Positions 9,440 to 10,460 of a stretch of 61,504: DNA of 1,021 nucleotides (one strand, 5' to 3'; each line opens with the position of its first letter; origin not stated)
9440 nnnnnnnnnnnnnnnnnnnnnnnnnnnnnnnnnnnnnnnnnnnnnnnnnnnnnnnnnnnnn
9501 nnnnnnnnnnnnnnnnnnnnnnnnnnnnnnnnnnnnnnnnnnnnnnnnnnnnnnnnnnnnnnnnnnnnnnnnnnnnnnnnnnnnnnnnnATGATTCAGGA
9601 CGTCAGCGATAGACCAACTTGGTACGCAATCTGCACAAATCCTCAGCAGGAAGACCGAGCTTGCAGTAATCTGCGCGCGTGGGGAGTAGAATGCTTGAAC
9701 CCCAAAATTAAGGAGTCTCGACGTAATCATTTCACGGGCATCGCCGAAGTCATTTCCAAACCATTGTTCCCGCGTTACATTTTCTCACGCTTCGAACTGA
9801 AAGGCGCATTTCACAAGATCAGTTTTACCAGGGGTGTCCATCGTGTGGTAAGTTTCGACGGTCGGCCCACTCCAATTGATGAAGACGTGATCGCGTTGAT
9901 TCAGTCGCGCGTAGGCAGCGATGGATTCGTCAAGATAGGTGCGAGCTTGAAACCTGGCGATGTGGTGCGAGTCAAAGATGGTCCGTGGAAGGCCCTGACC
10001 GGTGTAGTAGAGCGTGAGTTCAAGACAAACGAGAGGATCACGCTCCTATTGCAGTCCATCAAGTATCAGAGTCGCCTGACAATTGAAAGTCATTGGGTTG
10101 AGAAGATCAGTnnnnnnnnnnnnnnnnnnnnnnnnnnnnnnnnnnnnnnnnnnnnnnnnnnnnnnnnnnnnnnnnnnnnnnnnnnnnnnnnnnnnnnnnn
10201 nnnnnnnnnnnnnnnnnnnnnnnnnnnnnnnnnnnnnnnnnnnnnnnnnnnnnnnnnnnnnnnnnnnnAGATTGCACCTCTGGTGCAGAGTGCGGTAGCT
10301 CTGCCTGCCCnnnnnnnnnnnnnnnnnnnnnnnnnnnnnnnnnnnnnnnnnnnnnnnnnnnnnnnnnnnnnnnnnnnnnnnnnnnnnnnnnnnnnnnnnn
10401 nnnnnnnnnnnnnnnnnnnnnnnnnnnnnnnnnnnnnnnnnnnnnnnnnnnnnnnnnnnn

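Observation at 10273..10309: ops-like 19-mer conserved in two leaders at matching distance from the first start codon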

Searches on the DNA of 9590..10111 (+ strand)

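Call 51: search_rna_families(sources=[L011, L018, L037, L080], threshold=gathering)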
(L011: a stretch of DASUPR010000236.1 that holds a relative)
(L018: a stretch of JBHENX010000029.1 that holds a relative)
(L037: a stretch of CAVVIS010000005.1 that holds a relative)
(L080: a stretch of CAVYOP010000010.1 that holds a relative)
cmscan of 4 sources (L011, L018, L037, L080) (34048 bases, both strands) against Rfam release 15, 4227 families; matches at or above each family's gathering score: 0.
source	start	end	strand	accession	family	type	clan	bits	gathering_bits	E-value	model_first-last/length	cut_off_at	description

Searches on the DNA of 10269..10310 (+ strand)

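Call 64: build_rna_model(alignment_id=A8, structure=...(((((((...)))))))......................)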
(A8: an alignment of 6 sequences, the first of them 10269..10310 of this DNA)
Model R1 built from alignment A8 (6 sequences, 42 columns); structure: as given.
model positions 42; base pairs 7; branch points 0; effective number of sequences 6; information 1.039 bits per position. Calibrated on 0.2 Mb of random sequence (short: E-values are rough).
structure used (alignment columns):
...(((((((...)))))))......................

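Call 65: search_with_rna_model(model_id=R1, sources=[window, L001, L002, L003, L004, L005, L006, L007, L008, L009, L010, L011, L012, L013, L014, L015, L016, L017, L018, L019, L020, L021, L022, L023, L024, L025, L026, L027, L028, L029, L030, L031, L032, L033, L034, L035, L036, L037, L038, L039, L040, L041, L042, L043, L044, L045, L046, L047, L048, L049, L050, L051, L052, L053, L054, L055, L056, L057, L058, L059, L060, L061, L062, L063, L064, L065, L066, L067, L068, L069, L070, L071, L072, L073, L074, L075, L076, L077, L078, L079, L080, L081, L082], max_evalue=1, make_alignment=true)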
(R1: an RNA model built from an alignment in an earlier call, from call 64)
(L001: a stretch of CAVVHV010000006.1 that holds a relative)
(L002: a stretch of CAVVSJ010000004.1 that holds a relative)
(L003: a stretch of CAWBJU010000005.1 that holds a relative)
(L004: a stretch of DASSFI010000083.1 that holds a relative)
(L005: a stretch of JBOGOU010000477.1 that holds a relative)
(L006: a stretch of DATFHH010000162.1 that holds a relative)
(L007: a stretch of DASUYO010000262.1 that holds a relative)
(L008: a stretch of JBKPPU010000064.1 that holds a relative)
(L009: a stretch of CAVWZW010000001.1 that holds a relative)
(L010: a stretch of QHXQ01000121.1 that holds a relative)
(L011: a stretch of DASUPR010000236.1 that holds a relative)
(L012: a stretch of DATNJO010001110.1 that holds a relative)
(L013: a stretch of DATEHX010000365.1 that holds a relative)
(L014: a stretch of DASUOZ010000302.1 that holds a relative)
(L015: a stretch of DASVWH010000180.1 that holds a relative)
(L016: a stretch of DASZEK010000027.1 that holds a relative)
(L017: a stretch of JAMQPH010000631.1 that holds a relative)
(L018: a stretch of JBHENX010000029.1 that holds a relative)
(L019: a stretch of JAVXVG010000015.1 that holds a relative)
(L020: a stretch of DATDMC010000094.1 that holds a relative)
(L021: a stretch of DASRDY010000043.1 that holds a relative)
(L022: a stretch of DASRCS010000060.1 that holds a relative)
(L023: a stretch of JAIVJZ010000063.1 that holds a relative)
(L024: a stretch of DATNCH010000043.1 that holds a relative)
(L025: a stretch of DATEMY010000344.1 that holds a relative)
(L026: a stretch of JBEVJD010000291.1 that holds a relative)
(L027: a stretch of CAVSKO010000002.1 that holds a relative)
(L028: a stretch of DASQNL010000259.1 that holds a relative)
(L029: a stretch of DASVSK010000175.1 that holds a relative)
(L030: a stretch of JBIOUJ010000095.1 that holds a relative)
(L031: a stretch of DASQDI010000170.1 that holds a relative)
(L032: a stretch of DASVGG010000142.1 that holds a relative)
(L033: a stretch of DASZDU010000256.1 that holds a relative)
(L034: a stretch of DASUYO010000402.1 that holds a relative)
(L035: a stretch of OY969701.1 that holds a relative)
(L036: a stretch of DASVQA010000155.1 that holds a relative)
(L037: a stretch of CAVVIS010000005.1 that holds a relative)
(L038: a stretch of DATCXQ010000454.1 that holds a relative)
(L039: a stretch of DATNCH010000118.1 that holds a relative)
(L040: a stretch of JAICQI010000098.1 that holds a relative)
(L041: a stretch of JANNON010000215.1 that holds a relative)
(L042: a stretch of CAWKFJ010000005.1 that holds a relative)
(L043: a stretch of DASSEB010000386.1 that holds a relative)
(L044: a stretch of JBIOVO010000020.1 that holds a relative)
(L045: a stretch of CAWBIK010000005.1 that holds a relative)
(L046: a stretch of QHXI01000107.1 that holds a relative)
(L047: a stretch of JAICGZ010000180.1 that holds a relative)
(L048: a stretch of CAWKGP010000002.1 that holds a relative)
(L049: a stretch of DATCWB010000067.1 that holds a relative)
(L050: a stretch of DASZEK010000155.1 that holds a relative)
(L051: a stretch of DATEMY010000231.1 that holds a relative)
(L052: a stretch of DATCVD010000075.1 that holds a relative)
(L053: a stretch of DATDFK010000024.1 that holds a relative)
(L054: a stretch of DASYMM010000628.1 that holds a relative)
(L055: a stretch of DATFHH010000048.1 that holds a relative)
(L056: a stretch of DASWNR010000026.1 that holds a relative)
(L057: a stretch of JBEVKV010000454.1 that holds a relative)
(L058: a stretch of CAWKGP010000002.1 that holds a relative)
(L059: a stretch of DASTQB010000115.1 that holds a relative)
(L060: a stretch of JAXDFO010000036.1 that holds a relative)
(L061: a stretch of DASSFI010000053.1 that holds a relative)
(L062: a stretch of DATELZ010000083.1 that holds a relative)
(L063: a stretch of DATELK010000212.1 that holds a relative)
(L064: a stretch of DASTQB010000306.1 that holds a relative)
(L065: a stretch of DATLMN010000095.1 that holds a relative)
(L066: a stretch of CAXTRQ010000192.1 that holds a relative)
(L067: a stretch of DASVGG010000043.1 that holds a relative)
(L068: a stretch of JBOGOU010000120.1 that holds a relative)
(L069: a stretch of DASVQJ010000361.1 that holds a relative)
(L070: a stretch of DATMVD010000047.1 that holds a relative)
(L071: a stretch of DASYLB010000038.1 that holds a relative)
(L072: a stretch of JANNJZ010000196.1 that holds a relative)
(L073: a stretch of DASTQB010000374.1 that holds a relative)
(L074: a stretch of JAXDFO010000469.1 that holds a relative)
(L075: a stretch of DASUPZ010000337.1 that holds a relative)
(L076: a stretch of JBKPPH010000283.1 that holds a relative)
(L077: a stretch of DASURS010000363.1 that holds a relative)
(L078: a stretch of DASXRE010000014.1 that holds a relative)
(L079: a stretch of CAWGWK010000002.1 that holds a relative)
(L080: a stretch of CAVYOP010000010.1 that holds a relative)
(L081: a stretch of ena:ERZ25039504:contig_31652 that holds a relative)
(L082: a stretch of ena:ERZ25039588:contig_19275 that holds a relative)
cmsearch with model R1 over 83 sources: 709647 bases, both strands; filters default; matches with E-value up to 1: 61.
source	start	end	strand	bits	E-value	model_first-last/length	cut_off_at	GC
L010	3561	3602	+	61.4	1.2e-19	1-42/42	no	0.67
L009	4723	4764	+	60.1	3.6e-19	1-42/42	no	0.52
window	10269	10310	+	56.8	6.7e-18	1-42/42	no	0.62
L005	3671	3712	+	55.6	1.9e-17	1-42/42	no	0.48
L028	4726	4767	+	53.6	1e-16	1-42/42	no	0.4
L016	4688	4729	+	49.6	3.3e-15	1-42/42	no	0.69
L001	4622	4662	+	41.4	3.8e-12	1-42/42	no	0.61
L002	4665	4705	+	39.3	2.5e-11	1-42/42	no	0.54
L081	10707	10747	+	39.3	2.5e-11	1-42/42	no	0.54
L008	4715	4756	+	38.6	4.6e-11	1-42/42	no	0.64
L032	4708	4749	+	38.4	5.2e-11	1-42/42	no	0.64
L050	4654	4707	+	38.3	5.6e-11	1-42/42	no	0.61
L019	4698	4738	+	38.3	5.6e-11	1-42/42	no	0.51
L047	3630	3668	+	36.8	2.1e-10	1-42/42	no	0.51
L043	3711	3750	+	36.5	2.8e-10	1-42/42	no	0.52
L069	4778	4821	+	34.7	1.3e-09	1-42/42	no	0.64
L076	3722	3761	+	34.7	1.3e-09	1-42/42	no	0.5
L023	2430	2470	+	34.7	1.3e-09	1-42/42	no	0.51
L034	4737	4778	+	34.3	1.8e-09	1-42/42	no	0.5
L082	10785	10827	+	33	5.5e-09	1-42/42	no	0.47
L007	4736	4776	+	32.5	8.6e-09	1-42/42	no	0.56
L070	8315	8356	+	31.3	2.5e-08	1-42/42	no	0.62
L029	3405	3441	+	31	3.2e-08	1-42/42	no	0.7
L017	1351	1389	+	30.5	4.7e-08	1-42/42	no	0.49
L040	1186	1213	+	28.8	2.2e-07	4-31/42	no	0.54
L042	3892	3928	+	27.5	6.6e-07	1-42/42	no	0.59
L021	3831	3882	+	27.4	7.1e-07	1-42/42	no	0.62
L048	4687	4722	+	26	2.5e-06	1-42/42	no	0.56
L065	3787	3823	+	25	5.7e-06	1-42/42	no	0.73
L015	4618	4654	+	24.3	1.1e-05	1-42/42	no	0.57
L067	4681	4718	+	24.1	1.2e-05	1-42/42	no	0.55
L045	4678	4701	+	23.3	2.5e-05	1-42/42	no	0.58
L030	3875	3926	+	23.1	2.9e-05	1-42/42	no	0.46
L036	4880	4906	+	22.9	3.4e-05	1-42/42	no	0.7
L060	822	859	+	22.5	5e-05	1-42/42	no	0.53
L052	610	646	-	22.2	6.5e-05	1-42/42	no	0.68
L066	4696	4737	+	21.7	9.8e-05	1-42/42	no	0.5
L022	3745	3781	+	21.5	0.00012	1-42/42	no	0.59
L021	940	985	+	21.3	0.00013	1-42/42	no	0.57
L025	3770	3807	+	21.1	0.00017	1-42/42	no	0.45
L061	4841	4874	+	20.6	0.00025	1-42/42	no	0.5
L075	3844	3883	+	18.9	0.0011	1-42/42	no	0.5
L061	4636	4670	+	18.7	0.0013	1-42/42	no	0.4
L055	3948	3985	+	18.5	0.0015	1-42/42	no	0.5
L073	4701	4729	+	18.5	0.0015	1-42/42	no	0.48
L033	4349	4390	+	18.4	0.0017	1-42/42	no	0.48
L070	4705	4731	+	17.9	0.0025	1-42/42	no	0.7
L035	4648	4689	+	17.5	0.0036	1-42/42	no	0.52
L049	5847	5869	+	17.2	0.0048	1-42/42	no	0.52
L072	3774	3802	+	17.1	0.0053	1-42/42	no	0.55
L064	598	624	+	16.8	0.0071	1-42/42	no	0.52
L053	3776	3808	+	16.5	0.0091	1-42/42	no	0.52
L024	4643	4667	+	16.4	0.0099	1-42/42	no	0.56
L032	8329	8348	-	15.7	0.017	1-42/42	no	0.75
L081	16686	16708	+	13.7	0.1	1-42/42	no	0.61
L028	3196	3230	-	12.1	0.38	1-42/42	no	0.46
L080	2851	2899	-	11.7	0.57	1-42/42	no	0.51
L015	4780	4806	-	11.3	0.8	1-42/42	no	0.48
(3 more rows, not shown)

Alignment A9: 61 matches aligned to the model, 63 columns, each read 5' to 3' on its own strand. Consensus structure (alignment columns), stored with it:
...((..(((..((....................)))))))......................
